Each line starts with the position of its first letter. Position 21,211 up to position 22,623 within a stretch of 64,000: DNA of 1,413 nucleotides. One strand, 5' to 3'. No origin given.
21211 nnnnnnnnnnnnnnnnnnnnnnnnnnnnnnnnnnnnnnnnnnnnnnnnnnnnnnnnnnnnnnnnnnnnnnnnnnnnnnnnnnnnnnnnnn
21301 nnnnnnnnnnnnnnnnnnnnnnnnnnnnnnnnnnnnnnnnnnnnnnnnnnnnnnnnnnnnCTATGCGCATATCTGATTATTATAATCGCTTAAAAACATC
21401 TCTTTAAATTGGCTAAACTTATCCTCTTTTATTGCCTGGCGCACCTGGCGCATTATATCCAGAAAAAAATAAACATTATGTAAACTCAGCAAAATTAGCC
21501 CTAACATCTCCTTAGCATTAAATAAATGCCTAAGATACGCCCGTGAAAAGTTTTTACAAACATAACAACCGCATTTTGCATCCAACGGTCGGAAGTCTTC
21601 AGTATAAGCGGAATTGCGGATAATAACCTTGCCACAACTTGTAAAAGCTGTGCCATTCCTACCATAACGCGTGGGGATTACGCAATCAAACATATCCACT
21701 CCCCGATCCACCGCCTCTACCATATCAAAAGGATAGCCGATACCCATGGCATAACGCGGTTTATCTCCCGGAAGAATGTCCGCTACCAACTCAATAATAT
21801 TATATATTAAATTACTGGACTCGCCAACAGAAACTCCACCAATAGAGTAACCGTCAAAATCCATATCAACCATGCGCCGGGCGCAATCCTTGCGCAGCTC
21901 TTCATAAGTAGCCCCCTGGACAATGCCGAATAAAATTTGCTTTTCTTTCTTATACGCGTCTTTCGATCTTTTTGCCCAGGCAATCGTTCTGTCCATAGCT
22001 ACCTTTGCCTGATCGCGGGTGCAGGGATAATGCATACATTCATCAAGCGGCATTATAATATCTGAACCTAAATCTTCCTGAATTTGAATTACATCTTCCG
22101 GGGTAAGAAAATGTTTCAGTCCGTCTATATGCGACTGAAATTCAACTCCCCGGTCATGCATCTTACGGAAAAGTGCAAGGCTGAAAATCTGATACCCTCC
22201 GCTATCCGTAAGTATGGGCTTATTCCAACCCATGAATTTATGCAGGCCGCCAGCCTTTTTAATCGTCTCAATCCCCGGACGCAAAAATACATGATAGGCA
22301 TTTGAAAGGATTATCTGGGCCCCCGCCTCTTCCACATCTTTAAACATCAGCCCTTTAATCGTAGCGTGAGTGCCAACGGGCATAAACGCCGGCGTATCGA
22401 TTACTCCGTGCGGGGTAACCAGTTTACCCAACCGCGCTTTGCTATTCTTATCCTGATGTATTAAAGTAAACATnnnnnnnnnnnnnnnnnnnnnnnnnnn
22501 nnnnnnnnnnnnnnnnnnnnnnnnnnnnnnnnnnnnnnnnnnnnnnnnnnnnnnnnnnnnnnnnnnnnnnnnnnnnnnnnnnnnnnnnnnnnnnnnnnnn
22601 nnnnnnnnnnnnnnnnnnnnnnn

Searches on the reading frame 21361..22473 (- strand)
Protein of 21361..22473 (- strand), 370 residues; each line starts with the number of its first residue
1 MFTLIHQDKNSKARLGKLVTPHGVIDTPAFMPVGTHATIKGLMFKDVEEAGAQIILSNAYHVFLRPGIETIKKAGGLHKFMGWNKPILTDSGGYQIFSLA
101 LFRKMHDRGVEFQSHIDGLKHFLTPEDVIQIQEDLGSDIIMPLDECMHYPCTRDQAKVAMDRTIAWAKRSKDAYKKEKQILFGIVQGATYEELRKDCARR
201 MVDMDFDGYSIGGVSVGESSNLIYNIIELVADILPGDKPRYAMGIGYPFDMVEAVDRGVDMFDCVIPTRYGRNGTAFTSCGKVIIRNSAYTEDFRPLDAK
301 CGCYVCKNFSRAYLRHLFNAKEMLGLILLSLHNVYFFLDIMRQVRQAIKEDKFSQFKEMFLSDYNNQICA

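Call 14: search_protein_families(library=pfam, proteins=[window:21361-22473:-], max_evalue=1)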
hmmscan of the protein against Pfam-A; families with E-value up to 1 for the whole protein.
window:21361-22473:- (370 aa): 1 family
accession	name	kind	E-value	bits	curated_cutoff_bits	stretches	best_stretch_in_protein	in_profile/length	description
PF01702.25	TGT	-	3.8e-162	539.8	26.3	1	12-365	2-356/357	Queuine tRNA-ribosyltransferase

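Call 20: find_encoding_contigs(protein=window:21361-22473:-, flank=10000)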
Protein window:21361-22473:- (370 aa): 3 contigs read that carry it; 3 places shown.
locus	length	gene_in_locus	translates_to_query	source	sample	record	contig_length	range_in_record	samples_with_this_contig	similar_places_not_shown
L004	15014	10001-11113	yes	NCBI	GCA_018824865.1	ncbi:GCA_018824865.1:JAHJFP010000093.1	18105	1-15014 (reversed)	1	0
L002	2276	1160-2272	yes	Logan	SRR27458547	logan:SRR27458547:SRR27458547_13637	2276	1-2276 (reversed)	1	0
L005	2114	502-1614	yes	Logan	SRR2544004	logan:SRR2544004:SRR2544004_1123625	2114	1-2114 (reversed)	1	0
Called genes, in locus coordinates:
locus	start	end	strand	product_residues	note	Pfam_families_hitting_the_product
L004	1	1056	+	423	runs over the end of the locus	PF08529:NusA_N, PF00575:S1, PF13184:KH_NusA_1st, PF26594:KH_NusA_2nd, PF14520:HHH_5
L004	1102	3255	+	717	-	PF04760:IF2_N, PF00009:GTP_EFTU, PF01926:MMR_HSR1, PF22042:EF-G_D2, PF11987:IF-2, PF03144:GTP_EFTU_D2 (weak)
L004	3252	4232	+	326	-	PF00579:tRNA-synt_1b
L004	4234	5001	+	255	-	PF02616:SMC_ScpA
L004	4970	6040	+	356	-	PF05496:RuvB_N, PF00004:AAA, PF07728:AAA_5 (weak), PF17864:AAA_lid_4, PF05491:WHD_RuvB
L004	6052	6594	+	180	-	PF02677:QueH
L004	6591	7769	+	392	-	PF02638:GHL10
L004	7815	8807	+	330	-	PF02547:Queuosine_synth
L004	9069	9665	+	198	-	-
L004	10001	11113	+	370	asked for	PF01702:TGT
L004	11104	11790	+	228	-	PF01746:tRNA_m1G_MT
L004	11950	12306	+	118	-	PF01245:Ribosomal_L19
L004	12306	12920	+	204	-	PF01351:RNase_HII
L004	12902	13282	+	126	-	PF08378:NERD (weak), PF02021:UPF0102, PF01939:NucS_C (weak)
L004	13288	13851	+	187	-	PF04961:FTCD_C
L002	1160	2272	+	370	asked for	PF01702:TGT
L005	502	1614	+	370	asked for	PF01702:TGT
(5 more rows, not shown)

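Call 22: find_homologous_proteins(query=window:21361-22473:-, max_evalue=1e-100)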
Query window:21361-22473:- (370 aa): 7801 proteins with E <= 1e-100 among 8000 candidates; the best 120 are listed.
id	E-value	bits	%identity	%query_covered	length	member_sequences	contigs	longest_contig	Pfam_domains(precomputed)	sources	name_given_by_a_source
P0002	9.3e-239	810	93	100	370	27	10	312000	PF01702.26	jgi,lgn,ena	jgi:queuine tRNA-ribosyltransferase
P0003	2.8e-237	805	92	100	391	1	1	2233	PF01702.26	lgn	-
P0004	1.3e-226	770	87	100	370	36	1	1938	PF01702.26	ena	-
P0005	4.1e-226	768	87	100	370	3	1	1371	PF01702.26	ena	-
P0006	1.5e-225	766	87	100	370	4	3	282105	PF01702.26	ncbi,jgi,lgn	jgi:queuine tRNA-ribosyltransferase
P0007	2.3e-225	765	87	100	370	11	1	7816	PF01702.26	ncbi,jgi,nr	ncbi:MAG: tRNA guanosine(34) transglycosylase Tgt [Candidatus Omnitrophica bacterium]|jgi:queuine tR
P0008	4.1e-225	765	86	100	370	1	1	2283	PF01702.26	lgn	-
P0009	4.2e-225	765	87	100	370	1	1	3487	PF01702.26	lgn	-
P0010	7.4e-225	764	86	100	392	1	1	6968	PF01702.26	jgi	-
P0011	2.8e-223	759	86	100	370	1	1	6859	PF01702.26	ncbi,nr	ncbi:MAG: tRNA guanosine(34) transglycosylase Tgt [Candidatus Omnitrophota bacterium]|nr:tRNA guanos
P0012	4.0e-223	758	86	100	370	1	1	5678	PF01702.26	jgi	-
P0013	4.4e-222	755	86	100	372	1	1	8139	PF01702.26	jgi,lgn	-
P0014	6.5e-222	754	85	100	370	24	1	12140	PF01702.26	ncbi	-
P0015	8.8e-222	754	85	100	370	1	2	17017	PF01702.26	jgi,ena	-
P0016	3.1e-221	752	85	100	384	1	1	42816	PF01702.26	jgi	-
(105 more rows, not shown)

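Call 24: find_related_loci(query=window:21361-22473:-, collection=genome_contigs, flank=6000)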
Query window:21361-22473:- (370 aa) in genome_contigs; peptide patterns used: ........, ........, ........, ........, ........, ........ (x = any residue, [..] = any of these).
600 stretches matched a pattern (row limit reached: there are more); 593 encode a relative of the query (tblastn E <= 1e-3); the best 80 are kept; 80 distinct loci.
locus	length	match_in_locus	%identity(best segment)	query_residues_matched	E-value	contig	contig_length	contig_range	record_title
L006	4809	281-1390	93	1-370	0e+0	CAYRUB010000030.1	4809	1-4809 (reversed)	MAG TPA_asm: uncultured Planctomycetales bacterium isolate binchicken_co220_28 genome assembly, contig: NODE_11864_lengt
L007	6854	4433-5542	93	1-370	0e+0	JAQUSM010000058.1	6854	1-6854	MAG: Candidatus Omnitrophota bacterium isolate STD1_97 NODE_37534_length_6854_cov_3.865616_Sandtown_D1, whole genome sho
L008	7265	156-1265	92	1-370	0e+0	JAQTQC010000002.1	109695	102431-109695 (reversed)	MAG: Candidatus Omnitrophota bacterium isolate STB_130 NODE_404_length_109695_cov_13.264384_Sandtown_B, whole genome sho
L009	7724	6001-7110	91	1-370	0e+0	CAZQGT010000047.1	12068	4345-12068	MAG TPA_asm: uncultured Planctomycetales bacterium isolate SRP178699_co1_559 genome assembly, contig: NODE_7125_length_1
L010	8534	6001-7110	85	1-370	0e+0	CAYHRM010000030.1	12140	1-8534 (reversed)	MAG TPA_asm: uncultured Planctomycetales bacterium isolate ERP119705_co15_217 genome assembly, contig: NODE_6089_length_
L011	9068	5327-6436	84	1-370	0e+0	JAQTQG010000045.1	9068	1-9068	MAG: Candidatus Omnitrophota bacterium isolate STB_134 NODE_20771_length_9068_cov_5.461358_Sandtown_B, whole genome shot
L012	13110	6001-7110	84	1-370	0e+0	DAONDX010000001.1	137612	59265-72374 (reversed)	MAG TPA_asm: Candidatus Omnitrophota bacterium isolate AMR_MDS_3884 NODE_52_length_137612_cov_8.006884, whole genome sho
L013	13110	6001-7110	83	1-370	0e+0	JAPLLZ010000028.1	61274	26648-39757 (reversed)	MAG: Candidatus Omnitrophota bacterium isolate LacPavin_0419_WC90_MAG_39_8 LacPavin_0419_WC90_scaffold_102372, whole gen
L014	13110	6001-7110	82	1-370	0e+0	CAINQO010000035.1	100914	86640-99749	MAG: Candidatus Omnitrophica bacterium isolate AM-2014-D7_bin-608 genome assembly, contig: bin-608:035/123, whole genome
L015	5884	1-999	87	38-370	0e+0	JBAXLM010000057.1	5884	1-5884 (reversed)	MAG: Candidatus Omnitrophota bacterium isolate ELA427 MAG427_57, whole genome shotgun sequence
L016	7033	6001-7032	83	1-344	0e+0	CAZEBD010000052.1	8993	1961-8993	MAG TPA_asm: uncultured Planctomycetales bacterium isolate SRP192927_co7_238 genome assembly, contig: NODE_16471_length_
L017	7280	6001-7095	70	2-366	0e+0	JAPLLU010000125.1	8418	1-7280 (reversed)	MAG: Candidatus Omnitrophota bacterium isolate LacPavin_0920_SED5_MAG_40_17 LacPavin_0920_SED5_scaffold_3014873, whole g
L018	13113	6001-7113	68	1-365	5e-176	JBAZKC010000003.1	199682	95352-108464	MAG: Candidatus Omnitrophota bacterium isolate SO_2017_LW4_134 scaffold_209_c1_LW137-91_2017, whole genome shotgun seque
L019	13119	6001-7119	66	2-367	6e-176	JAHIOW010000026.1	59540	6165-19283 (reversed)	MAG: Candidatus Omnitrophota bacterium isolate KR13_S3.mb.28 KR13_S3.mb.28_k141_206353, whole genome shotgun sequence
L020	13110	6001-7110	92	1-370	0e+0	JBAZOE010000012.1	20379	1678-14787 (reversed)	MAG: Candidatus Omnitrophota bacterium isolate SO_2017_LW4_87 scaffold_5271_c1_LW137-91_2017, whole genome shotgun seque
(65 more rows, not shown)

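Call 32: search_protein_families(library=pfam, proteins=[L007:3289-3726:+, L007:3949-4425:+, L011:3765-4475:+, L009:5024-5848:+, L016:4850-5419:+, L020:2612-4192:+, L020:4214-4702:+, L020:4833-5363:-], max_evalue=0.01)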
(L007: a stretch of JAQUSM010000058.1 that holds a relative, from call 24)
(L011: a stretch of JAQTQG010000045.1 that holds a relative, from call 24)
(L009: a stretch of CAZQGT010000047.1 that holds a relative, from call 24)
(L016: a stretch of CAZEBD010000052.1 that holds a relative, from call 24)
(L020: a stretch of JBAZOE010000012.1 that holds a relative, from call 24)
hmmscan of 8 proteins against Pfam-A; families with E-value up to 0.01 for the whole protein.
L007:3289-3726:+ (145 aa): 0 families

L007:3949-4425:+ (158 aa): 4 families
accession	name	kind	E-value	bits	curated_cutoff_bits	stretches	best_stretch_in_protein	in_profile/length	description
PF12682.12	Flavodoxin_4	-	9e-11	41.9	24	1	2-122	1-124/155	Flavodoxin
PF03358.20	FMN_red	-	1.1e-06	28.7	24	1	11-136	13-142/152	NADPH-dependent FMN reductase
PF12724.12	Flavodoxin_5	-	0.0058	17.4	27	0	61-111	32-86/145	Flavodoxin domain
PF02525.22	Flavodoxin_2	-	0.0073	16.5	27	0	13-111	20-136/198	Flavodoxin-like fold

L011:3765-4475:+ (236 aa): 2 families
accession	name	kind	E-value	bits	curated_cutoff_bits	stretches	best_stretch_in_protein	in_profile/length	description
PF00620.32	RhoGAP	-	0.00014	22.2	24.5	1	41-135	32-124/148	RhoGAP domain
PF07176.17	DUF1400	-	0.0024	18.6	23.4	1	34-131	28-121/127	Alpha/beta hydrolase of unknown function (DUF1400)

L009:5024-5848:+ (274 aa): 1 family
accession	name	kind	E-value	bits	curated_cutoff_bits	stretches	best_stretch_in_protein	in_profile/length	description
PF11185.13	DUF2971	-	3.9e-10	41.4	22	1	114-186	1-88/89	Protein of unknown function (DUF2971)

L016:4850-5419:+ (189 aa): 2 families
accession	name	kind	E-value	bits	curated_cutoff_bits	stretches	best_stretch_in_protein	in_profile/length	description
PF03358.20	FMN_red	-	1.4e-24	86.9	24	1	4-157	2-138/152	NADPH-dependent FMN reductase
PF02525.22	Flavodoxin_2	-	1.5e-14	54.6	27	1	3-159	1-170/198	Flavodoxin-like fold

L020:2612-4192:+ (526 aa): 1 family
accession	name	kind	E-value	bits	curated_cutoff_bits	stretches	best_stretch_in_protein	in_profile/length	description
PF18928.5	DUF5677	-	5.4e-16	59.5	27.1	1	303-446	6-158/166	Family of unknown function (DUF5677)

L020:4214-4702:+ (162 aa): 1 family
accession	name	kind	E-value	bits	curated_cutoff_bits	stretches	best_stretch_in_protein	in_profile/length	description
PF06749.17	DUF1218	-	0.006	17.5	25.3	0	104-148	34-82/95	Protein of unknown function (DUF1218)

L020:4833-5363:- (176 aa): 2 families
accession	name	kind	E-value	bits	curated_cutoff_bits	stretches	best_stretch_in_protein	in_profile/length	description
PF10543.14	ORF6N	-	1.5e-31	109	27.8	1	12-102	1-86/86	ORF6N domain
PF09669.15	Phage_pRha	-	0.00012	23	29.9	1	24-124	2-91/91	Phage regulatory protein Rha (Phage_pRha)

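Call 49: search_protein_families(library=pfam, proteins=[L189:1139-1393:-, L189:1559-1954:-, L189:2049-2669:-], max_evalue=0.01)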
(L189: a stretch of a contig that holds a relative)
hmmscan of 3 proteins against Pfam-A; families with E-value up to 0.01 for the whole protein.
L189:1139-1393:- (84 aa): 0 families

L189:1559-1954:- (131 aa): 0 families

L189:2049-2669:- (206 aa): 0 families

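Call 68: find_encoding_contigs(protein=P0002, flank=5000, max_places=6)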
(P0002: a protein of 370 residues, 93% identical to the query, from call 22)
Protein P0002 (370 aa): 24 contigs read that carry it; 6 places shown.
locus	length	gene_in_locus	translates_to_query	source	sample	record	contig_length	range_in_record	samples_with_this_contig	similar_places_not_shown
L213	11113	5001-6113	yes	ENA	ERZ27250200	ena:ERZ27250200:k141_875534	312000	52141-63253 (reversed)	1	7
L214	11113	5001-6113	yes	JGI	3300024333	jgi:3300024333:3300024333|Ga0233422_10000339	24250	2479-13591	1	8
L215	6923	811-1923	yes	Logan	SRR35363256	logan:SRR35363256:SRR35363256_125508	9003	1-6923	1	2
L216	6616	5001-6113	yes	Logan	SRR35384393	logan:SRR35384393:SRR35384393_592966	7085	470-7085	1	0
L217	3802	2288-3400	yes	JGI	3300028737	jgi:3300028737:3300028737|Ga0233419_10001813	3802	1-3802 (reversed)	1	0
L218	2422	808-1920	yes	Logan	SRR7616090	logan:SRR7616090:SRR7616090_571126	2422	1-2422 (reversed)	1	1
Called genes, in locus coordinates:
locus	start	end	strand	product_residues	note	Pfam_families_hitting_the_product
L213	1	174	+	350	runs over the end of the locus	PF05496:RuvB_N, PF07728:AAA_5 (weak), PF00004:AAA, PF17864:AAA_lid_4, PF05491:WHD_RuvB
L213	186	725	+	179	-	PF02677:QueH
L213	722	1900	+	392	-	PF02638:GHL10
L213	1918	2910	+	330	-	PF02547:Queuosine_synth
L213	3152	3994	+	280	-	-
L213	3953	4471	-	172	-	-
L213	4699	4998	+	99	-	PF13744:HTH_37 (weak), PF01381:HTH_3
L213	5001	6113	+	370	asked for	PF01702:TGT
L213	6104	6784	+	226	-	PF01746:tRNA_m1G_MT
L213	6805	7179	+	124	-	PF01245:Ribosomal_L19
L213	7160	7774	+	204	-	PF01351:RNase_HII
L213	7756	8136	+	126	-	PF08378:NERD (weak), PF02021:UPF0102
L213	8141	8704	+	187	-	PF04961:FTCD_C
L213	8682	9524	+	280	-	PF00763:THF_DHG_CYH, PF02882:THF_DHG_CYH_C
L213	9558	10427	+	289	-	PF02219:MTHFR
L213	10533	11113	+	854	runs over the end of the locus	PF18537:CODH_A_N, PF03598:CdhC, PF19436:ACS_CODH_B_C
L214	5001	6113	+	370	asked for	PF01702:TGT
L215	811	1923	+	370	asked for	PF01702:TGT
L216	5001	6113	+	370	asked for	PF01702:TGT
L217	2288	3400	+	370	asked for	PF01702:TGT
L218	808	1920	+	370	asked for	PF01702:TGT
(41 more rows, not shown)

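Call 69: find_encoding_contigs(protein=P0003, flank=5000, max_places=3)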
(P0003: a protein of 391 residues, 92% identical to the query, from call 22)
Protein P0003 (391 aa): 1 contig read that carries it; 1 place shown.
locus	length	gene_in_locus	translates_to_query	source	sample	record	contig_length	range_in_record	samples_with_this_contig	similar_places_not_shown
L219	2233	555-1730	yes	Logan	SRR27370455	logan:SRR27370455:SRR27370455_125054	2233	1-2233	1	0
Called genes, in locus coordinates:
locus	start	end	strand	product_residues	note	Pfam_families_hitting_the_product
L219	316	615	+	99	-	PF13744:HTH_37 (weak), PF01381:HTH_3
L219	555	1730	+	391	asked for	PF01702:TGT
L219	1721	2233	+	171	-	?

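Call 98: search_protein_families(library=pfam, proteins=[L213:3152-3994:+], max_evalue=0.001)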
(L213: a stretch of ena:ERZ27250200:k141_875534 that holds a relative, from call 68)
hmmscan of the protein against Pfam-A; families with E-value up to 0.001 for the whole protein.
L213:3152-3994:+ (280 aa): 0 families
